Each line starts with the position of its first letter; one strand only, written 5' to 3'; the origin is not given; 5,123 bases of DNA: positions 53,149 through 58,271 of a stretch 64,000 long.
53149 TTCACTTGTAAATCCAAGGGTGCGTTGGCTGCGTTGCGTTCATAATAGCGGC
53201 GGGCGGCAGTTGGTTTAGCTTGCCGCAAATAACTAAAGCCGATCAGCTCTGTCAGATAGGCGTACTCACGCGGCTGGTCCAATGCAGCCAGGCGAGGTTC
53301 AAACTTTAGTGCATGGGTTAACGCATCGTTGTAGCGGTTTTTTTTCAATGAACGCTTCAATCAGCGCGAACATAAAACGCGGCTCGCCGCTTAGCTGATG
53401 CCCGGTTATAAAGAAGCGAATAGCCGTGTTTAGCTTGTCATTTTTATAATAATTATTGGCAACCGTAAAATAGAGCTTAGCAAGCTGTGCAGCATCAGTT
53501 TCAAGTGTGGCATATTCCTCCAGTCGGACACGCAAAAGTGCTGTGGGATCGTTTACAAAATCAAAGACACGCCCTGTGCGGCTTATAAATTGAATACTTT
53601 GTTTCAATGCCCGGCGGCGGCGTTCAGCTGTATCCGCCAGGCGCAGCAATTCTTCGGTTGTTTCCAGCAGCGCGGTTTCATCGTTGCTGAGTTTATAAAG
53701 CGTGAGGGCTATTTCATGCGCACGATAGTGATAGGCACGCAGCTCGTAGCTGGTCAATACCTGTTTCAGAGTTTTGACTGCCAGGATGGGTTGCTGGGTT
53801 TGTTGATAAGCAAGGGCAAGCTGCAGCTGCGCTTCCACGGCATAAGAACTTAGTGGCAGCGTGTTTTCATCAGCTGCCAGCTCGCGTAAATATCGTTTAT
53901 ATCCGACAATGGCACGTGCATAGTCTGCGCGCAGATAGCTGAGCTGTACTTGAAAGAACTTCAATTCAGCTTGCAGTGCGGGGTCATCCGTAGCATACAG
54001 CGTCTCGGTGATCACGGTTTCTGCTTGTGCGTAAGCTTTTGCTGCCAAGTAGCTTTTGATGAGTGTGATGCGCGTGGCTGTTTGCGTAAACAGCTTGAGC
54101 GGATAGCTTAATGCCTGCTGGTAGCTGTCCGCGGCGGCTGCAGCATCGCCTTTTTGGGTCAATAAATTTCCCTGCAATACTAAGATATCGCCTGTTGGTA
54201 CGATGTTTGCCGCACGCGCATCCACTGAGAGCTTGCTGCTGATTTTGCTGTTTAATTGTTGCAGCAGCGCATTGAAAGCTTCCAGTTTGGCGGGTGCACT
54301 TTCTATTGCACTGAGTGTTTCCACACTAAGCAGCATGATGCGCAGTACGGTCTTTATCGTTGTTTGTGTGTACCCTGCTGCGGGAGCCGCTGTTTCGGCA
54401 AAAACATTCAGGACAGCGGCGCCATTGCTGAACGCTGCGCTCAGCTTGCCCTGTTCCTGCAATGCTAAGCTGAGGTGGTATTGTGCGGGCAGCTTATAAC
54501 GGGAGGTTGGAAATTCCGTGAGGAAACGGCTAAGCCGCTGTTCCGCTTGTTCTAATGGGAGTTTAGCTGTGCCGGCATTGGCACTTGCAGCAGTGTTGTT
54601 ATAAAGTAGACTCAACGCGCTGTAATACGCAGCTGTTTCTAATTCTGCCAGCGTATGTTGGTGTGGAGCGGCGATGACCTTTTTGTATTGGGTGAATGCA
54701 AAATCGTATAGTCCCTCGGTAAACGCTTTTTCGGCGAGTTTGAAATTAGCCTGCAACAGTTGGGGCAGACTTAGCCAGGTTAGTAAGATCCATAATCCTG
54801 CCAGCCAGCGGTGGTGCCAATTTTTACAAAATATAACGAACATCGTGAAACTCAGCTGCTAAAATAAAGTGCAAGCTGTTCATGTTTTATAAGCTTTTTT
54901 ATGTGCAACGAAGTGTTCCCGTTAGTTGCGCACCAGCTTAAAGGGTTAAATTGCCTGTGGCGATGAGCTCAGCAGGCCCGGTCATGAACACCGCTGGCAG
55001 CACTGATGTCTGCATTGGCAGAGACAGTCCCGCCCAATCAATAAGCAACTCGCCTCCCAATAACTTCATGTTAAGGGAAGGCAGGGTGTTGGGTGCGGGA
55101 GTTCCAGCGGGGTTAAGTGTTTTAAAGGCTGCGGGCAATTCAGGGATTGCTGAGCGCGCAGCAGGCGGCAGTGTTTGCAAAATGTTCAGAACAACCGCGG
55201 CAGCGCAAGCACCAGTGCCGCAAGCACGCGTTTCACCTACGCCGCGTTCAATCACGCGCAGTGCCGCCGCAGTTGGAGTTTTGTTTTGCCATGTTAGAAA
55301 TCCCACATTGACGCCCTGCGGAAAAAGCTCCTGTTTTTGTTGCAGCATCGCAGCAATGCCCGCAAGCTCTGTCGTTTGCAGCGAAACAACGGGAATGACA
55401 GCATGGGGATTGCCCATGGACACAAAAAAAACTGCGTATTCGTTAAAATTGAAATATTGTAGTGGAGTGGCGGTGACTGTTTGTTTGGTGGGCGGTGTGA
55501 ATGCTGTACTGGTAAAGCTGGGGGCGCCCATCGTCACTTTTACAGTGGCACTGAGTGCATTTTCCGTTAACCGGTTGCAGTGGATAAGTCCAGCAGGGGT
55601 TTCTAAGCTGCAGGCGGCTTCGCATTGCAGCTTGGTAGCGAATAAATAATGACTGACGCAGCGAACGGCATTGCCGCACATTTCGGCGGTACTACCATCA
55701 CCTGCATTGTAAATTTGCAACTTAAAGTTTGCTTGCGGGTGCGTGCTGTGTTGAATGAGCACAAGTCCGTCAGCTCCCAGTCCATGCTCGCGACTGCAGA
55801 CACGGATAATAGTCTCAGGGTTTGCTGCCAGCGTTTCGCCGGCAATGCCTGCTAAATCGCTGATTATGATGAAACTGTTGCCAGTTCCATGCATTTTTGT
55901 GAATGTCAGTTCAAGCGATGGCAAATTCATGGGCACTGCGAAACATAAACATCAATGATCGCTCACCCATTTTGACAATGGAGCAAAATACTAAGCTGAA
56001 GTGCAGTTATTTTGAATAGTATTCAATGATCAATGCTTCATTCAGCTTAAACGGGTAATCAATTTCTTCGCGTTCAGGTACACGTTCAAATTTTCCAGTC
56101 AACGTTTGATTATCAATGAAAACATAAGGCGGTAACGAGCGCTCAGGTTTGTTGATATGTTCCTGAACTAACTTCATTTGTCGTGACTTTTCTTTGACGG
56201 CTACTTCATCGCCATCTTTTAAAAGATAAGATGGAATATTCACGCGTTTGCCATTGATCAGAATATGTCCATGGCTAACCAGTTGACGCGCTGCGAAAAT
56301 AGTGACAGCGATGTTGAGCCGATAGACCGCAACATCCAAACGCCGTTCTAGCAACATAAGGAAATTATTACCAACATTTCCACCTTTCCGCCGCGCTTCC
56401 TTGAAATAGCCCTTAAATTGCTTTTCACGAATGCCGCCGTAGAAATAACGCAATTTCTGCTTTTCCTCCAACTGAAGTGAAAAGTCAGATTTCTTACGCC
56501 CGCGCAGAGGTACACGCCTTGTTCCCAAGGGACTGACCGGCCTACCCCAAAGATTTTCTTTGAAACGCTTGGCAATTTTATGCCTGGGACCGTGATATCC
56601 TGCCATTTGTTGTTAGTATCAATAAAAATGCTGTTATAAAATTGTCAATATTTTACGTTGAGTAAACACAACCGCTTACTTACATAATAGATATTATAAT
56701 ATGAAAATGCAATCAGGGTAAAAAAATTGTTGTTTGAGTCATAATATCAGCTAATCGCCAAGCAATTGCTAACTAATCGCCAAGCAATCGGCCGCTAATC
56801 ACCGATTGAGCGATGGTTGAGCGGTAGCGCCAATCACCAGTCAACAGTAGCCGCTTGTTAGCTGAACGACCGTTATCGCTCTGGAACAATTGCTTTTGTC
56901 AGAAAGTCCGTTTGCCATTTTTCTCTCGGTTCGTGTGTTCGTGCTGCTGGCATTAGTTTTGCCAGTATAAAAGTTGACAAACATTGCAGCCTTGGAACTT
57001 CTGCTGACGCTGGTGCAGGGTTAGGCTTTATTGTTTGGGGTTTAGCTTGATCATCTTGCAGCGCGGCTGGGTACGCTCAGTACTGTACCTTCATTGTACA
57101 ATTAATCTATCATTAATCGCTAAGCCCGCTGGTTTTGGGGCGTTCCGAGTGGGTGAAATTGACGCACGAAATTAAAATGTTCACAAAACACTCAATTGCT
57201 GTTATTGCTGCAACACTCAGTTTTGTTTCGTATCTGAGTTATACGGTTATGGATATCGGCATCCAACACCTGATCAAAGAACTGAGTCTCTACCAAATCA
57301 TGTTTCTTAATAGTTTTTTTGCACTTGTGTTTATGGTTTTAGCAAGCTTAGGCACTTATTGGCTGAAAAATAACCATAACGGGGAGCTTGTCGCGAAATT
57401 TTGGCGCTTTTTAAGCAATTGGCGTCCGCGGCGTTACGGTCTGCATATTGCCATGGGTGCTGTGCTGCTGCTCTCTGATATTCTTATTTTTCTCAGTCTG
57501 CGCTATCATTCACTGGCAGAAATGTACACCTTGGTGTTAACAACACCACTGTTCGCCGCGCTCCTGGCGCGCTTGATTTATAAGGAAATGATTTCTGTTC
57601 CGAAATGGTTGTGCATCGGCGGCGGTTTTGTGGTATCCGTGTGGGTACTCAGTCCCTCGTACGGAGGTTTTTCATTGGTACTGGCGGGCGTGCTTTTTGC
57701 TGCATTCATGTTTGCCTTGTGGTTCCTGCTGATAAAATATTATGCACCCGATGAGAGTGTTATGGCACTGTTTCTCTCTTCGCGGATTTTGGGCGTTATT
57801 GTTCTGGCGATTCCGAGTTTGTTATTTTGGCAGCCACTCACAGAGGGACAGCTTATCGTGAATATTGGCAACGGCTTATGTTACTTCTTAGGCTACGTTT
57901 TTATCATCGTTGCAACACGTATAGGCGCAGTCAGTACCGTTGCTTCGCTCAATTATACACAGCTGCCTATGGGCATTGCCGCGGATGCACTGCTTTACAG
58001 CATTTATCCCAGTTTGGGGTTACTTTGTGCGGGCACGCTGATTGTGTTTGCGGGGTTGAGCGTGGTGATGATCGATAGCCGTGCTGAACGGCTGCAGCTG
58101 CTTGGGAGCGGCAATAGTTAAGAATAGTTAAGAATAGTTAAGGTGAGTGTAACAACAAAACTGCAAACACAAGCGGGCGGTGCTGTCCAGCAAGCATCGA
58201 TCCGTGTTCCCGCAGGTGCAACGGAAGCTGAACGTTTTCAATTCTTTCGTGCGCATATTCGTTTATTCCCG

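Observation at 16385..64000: Recurrent pattern: five recent tandem segmental duplications in 64 kb, four of them straddling convergent gene ends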

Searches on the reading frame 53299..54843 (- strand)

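Call 49: search_protein_families(library=pfam, proteins=[window:53299-54843:-], max_evalue=0.0001)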
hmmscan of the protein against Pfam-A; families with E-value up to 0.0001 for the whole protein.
window:53299-54843:- (514 aa): 1 family
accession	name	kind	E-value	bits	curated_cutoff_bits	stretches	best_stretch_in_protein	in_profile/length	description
PF13181.12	TPR_8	-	3.3e-05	24.1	25.7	0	220-246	3-29/34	Tetratricopeptide repeat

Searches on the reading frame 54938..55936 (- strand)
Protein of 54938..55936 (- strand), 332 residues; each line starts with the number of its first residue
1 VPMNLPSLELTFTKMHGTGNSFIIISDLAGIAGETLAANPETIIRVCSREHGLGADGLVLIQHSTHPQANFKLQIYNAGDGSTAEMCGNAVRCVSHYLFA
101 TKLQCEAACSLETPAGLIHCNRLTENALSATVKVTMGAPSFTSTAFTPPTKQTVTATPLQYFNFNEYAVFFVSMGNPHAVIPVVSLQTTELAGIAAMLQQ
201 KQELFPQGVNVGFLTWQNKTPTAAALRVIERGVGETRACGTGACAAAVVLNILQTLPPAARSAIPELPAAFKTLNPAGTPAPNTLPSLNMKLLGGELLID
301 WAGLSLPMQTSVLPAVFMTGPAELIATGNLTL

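Call 49: search_protein_families(library=pfam, proteins=[window:54938-55936:-], max_evalue=0.0001)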
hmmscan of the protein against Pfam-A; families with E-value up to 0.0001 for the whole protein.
window:54938-55936:- (332 aa): 2 families
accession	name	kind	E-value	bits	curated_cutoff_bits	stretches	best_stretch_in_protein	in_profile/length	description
PF01678.24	DAP_epimerase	-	3.2e-43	147.1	34.7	2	12-141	1-120/121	Diaminopimelate epimerase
PF02567.21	PhzC-PhzF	-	1.1e-07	32.1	27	1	65-256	47-234/281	Phenazine biosynthesis-like protein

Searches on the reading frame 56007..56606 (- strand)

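Call 49: search_protein_families(library=pfam, proteins=[window:56007-56606:-], max_evalue=0.0001)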
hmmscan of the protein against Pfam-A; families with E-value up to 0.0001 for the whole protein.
window:56007-56606:- (199 aa): 2 families
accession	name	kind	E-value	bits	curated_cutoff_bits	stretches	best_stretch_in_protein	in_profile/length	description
PF01479.30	S4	-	1.3e-18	66.8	22.8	1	88-135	1-48/48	S4 domain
PF00163.24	Ribosomal_S4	-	1e-15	58.7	23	1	4-87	2-95/95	Ribosomal protein S4/S9 N-terminal domain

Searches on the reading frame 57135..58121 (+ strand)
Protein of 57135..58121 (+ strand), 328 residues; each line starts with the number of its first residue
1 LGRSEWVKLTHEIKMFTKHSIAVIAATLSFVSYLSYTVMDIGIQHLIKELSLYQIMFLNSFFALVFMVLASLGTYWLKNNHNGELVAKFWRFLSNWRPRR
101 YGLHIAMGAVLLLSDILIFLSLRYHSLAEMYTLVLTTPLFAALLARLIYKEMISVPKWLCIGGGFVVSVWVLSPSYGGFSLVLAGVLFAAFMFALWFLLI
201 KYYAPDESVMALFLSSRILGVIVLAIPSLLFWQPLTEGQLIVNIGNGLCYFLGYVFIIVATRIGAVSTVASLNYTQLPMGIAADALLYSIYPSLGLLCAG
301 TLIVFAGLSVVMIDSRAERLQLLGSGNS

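Call 49: search_protein_families(library=pfam, proteins=[window:57135-58121:+], max_evalue=0.0001)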
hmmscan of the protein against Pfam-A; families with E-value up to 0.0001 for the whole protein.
window:57135-58121:+ (328 aa): 1 family
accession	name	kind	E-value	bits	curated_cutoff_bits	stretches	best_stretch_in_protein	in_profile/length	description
PF00892.27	EamA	-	1.3e-09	38.9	28.2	1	25-171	3-133/135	EamA-like transporter family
